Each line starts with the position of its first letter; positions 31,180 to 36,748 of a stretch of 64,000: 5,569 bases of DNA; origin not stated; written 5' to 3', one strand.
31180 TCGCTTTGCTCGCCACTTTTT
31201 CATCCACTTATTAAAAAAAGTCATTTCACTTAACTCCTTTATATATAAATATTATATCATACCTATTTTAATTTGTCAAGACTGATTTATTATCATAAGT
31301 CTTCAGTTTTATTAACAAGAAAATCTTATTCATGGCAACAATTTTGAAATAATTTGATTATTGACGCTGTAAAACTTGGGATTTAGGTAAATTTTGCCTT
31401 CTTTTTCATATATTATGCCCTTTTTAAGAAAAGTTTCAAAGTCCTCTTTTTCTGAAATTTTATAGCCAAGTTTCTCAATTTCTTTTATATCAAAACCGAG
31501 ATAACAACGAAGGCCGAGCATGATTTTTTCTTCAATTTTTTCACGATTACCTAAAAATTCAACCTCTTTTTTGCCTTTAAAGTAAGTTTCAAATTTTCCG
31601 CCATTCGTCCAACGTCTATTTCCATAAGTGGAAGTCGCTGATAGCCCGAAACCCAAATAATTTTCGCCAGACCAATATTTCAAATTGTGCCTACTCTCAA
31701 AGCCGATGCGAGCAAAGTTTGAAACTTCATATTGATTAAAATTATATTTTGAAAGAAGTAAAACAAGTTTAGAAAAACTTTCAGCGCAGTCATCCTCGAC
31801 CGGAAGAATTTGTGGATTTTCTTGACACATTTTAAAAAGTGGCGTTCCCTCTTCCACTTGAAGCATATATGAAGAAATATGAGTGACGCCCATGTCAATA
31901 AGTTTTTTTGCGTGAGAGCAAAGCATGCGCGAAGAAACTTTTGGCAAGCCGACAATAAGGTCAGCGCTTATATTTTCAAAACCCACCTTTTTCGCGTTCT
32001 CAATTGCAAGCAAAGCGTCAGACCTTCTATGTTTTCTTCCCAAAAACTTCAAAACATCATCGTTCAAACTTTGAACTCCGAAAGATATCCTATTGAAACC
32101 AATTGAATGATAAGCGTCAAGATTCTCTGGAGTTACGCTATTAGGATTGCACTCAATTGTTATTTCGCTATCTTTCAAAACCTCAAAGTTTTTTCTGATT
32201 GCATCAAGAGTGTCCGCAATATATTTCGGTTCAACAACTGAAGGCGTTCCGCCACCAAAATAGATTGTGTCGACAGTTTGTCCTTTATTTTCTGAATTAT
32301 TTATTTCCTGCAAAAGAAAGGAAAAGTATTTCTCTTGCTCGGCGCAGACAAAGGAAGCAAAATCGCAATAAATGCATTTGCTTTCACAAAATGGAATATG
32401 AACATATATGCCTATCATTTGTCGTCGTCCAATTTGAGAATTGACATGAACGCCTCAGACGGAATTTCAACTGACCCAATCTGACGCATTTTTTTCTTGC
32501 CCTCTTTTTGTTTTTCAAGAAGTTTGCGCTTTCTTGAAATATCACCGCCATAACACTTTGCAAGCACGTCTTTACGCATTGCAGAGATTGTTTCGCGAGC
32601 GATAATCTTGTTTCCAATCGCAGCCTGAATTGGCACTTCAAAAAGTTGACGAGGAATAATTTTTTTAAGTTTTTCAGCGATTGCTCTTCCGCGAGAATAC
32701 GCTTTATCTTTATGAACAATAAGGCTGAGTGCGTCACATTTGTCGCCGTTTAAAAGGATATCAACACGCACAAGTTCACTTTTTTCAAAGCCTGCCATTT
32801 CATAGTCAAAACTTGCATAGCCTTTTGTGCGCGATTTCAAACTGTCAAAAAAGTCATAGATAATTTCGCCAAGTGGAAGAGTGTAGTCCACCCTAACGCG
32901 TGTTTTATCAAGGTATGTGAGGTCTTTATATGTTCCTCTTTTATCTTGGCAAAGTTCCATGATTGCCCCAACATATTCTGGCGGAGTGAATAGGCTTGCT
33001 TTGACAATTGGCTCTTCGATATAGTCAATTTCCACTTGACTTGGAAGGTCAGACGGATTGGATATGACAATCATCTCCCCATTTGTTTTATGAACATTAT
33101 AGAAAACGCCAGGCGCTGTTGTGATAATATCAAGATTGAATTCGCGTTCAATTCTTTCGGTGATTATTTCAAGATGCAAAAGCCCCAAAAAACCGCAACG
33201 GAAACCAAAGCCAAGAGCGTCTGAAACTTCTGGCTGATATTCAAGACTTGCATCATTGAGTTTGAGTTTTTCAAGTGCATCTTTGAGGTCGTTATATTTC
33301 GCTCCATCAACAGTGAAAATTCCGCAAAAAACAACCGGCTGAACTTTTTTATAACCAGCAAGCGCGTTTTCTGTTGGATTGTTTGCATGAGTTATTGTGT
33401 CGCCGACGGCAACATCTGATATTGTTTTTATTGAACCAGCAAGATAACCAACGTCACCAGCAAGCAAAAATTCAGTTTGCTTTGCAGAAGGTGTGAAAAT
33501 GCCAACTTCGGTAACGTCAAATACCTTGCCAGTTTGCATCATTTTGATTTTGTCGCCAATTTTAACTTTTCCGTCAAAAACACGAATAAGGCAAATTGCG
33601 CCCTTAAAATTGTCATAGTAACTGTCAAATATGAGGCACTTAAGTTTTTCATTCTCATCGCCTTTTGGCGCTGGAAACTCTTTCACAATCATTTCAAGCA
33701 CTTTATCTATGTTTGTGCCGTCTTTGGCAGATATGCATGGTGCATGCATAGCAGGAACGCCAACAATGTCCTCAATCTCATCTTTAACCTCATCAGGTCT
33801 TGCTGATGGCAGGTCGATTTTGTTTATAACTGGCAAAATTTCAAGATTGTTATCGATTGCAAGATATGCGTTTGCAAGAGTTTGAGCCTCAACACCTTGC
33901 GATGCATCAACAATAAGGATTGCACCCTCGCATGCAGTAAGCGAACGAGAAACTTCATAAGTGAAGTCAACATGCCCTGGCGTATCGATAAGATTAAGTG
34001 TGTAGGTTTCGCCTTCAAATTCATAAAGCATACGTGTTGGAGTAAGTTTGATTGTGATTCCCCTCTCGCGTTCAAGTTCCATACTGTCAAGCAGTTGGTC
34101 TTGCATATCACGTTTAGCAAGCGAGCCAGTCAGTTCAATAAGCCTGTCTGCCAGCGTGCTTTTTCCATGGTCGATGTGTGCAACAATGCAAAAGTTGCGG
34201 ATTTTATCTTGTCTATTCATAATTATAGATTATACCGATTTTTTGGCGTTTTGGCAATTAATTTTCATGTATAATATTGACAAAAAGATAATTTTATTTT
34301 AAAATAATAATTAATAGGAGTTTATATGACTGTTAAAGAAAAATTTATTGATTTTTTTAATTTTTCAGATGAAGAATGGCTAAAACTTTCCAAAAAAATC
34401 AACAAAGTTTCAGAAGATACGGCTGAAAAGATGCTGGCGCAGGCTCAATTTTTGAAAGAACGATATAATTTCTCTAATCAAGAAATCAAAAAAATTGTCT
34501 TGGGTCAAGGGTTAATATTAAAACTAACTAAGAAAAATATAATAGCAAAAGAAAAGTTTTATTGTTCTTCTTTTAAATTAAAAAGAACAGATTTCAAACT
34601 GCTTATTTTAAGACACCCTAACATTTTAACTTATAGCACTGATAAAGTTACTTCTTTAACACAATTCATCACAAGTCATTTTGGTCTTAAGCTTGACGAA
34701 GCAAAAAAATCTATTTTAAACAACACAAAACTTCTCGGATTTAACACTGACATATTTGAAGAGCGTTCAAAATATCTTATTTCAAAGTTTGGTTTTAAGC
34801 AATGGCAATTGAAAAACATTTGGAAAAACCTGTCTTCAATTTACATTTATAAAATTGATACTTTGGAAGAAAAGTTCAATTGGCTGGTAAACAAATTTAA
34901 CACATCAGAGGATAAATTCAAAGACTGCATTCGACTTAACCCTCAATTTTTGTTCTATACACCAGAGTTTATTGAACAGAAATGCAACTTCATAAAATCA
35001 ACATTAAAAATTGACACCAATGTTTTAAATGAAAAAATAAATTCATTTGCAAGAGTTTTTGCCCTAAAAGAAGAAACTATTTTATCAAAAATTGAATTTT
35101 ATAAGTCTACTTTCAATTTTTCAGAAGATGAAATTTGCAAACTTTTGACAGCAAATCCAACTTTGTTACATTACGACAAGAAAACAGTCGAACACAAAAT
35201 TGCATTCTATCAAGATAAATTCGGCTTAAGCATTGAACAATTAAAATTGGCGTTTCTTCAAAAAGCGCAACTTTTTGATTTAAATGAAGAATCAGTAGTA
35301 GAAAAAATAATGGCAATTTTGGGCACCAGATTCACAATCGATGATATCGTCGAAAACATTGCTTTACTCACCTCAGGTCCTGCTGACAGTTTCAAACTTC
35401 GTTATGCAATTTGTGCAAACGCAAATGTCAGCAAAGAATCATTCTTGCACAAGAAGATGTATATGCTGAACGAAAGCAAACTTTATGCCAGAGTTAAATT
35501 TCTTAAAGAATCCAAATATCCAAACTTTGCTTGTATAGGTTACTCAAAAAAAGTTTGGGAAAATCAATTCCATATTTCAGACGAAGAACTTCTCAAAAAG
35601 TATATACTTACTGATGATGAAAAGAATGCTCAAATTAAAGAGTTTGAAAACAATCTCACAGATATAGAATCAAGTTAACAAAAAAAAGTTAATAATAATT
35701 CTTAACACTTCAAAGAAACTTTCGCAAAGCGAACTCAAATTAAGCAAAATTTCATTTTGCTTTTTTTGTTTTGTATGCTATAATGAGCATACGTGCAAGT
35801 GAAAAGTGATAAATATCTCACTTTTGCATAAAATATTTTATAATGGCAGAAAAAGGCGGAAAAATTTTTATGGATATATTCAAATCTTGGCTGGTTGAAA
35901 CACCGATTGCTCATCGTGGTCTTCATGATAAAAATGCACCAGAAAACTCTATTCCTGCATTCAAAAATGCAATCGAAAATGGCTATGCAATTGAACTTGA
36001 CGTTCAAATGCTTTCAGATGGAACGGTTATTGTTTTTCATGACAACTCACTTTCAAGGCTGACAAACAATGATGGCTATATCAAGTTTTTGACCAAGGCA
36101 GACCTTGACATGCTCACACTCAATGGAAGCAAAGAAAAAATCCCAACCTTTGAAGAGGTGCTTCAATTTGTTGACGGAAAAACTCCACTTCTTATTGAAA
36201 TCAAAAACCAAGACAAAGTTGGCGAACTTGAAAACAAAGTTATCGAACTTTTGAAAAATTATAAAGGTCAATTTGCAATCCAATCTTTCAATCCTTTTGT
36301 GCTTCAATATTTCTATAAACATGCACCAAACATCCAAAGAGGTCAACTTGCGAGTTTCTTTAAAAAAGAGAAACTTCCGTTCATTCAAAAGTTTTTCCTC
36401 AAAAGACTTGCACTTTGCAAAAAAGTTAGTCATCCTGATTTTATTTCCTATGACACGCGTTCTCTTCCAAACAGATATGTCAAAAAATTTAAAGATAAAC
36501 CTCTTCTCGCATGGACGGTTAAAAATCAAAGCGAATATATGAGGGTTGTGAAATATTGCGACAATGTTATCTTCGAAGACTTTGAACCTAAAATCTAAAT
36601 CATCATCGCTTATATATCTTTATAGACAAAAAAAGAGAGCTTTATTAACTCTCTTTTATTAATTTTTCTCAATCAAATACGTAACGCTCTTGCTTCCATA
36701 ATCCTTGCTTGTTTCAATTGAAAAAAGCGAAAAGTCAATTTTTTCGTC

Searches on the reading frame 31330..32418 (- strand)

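Call 71: search_protein_families(library=pfam, proteins=[window:31330-32418:-], max_evalue=0.00001)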
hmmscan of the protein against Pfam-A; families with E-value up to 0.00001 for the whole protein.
window:31330-32418:- (362 aa): 1 family
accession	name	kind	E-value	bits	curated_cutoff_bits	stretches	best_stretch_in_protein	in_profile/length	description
PF04055.27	Radical_SAM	-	1.5e-26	94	29.5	1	5-170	1-163/166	Radical SAM superfamily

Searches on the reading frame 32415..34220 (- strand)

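Call 33: search_protein_families(library=ncbifam, proteins=[L125:9116-9901:+], max_evalue=0.01)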
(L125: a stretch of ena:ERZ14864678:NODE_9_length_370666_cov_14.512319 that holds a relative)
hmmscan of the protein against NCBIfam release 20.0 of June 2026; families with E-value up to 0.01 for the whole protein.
L125:9116-9901:+ (261 aa): 77 families (the best 25 are shown)
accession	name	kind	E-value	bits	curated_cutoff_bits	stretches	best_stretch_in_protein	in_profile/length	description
TIGR01934.1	MenG_MenH_UbiE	subfamily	8.7e-16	57.9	158.35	1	40-152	34-147/223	ubiquinone/menaquinone biosynthesis methyltransferase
TIGR02021.1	BchM-ChlM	equivalog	5.4e-15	55.4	158.9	1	33-150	43-159/218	magnesium protoporphyrin IX methyltransferase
NF001241.0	PRK00216.1-2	equivalog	1.2e-14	54.6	327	1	42-153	49-154/231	demethylmenaquinone methyltransferase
TIGR01983.1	UbiG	equivalog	1.4e-14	54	102.95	1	41-159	46-164/228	bifunctional 2-polyprenyl-6-hydroxyphenol methylase/3-demethylubiquinol 3-O-methyltransferase UbiG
NF051855.1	GlySarMtaseBact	equivalog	1.6e-14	54.1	350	1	37-155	45-167/259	glycine/sarcosine N-methyltransferase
NF045882.1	PLipidMtase_Leg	equivalog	2.5e-14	53.6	390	1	34-147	32-144/207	phospholipid N-methyltransferase PmtA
NF041255.1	mycofact_MftM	equivalog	2.7e-14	53.2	200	1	44-140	139-235/289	mycofactocin oligosaccharide methyltransferase MftM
NF043040.1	corrin_prot_MT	hypoth_equivalog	4.2e-14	52.5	180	1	37-147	34-148/216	corrinoid protein-associated methyltransferase CpaM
TIGR02072.1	BioC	equivalog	4.5e-14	52.8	184.95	1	37-153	26-139/244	malonyl-ACP O-methyltransferase BioC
NF001244.0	PRK00216.1-5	equivalog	8.9e-13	48.1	216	1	41-152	45-159/236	bifunctional demethylmenaquinone methyltransferase/2-methoxy-6-polyprenyl-1,4-benzoquinol methylase UbiE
NF041537.1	ArsM_AhpD_UU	exception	6.5e-12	44.9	510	1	43-148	75-182/345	arsenite methyltransferase/AhpD domain selenoprotein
NF045667.1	MTase_DVU1556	equivalog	8.1e-12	45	155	1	43-152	21-125/213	DVU_1556 family methyltransferase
NF001243.0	PRK00216.1-4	equivalog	2.3e-11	43.5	235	1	34-145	39-150/237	demethylmenaquinone methyltransferase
NF045825.1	FAmtase_mtf2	equivalog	3.1e-11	43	400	1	40-153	54-165/248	fatty-acid O-methyltransferase Mtf2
NF011529.0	PRK14968.1-3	equivalog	4.9e-11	42.4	162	1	42-117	32-107/198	putative methyltransferase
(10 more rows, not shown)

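Call 34: search_protein_families(library=padloc, proteins=[L125:9116-9901:+], max_evalue=0.01)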
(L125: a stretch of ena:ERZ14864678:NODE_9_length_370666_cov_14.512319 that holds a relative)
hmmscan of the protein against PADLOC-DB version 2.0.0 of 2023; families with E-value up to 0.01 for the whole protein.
L125:9116-9901:+ (261 aa): 3 families
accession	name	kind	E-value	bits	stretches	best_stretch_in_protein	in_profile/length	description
PDLC04134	mad2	-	5.4e-26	89.5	1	37-157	282-405/492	mads_2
PDLC00032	DruM2|DruM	-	0.00074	16.9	1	47-101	5-59/424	DNA cytosine methylase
PDLC02655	DrmMII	-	0.0049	14.2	1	47-88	2-43/323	DrmMII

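Call 71: search_protein_families(library=pfam, proteins=[window:32415-34220:-], max_evalue=0.00001)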
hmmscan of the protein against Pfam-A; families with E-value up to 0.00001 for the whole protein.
window:32415-34220:- (601 aa): 4 families
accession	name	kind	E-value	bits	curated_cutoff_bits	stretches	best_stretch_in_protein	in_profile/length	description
PF00009.33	GTP_EFTU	-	2.3e-55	187.6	26.5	1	6-183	2-187/188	Elongation factor Tu GTP binding domain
PF06421.17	LepA_C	-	1.3e-51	173.7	29.7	1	490-596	1-107/107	GTP-binding protein LepA C-terminus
PF00679.30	EFG_C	-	3.9e-21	75.3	27.9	1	401-487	2-87/89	Elongation factor G C-terminus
PF03144.31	GTP_EFTU_D2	-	6.4e-12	46.2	30.3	1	207-277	1-73/73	Elongation factor Tu domain 2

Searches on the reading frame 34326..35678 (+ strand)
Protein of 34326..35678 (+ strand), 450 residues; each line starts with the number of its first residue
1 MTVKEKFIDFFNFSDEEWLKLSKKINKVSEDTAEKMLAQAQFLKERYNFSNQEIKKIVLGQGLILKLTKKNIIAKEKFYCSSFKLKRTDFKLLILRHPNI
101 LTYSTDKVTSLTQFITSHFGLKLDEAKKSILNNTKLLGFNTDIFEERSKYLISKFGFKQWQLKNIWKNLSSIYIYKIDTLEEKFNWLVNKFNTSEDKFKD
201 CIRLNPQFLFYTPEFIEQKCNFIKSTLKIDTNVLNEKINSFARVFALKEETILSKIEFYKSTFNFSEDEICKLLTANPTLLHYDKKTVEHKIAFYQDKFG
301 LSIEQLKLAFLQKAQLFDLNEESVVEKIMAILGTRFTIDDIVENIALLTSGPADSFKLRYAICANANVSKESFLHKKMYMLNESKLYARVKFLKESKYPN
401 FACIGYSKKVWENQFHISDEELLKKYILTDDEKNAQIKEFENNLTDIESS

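Call 71: search_protein_families(library=pfam, proteins=[window:34326-35678:+], max_evalue=0.00001)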
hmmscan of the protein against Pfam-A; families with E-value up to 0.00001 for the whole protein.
window:34326-35678:+ (450 aa): 1 family
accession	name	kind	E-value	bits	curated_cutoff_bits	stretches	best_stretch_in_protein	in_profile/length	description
PF02536.19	mTERF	-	4.8e-28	98.4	23.1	3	190-306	155-269/314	mTERF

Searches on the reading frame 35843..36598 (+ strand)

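Call 71: search_protein_families(library=pfam, proteins=[window:35843-36598:+], max_evalue=0.00001)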
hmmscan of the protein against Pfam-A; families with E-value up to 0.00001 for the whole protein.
window:35843-36598:+ (251 aa): 1 family
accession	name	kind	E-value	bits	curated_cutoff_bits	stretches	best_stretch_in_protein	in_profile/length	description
PF03009.23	GDPD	-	4.6e-29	102.7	23.6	1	24-238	1-232/244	Glycerophosphoryl diester phosphodiesterase family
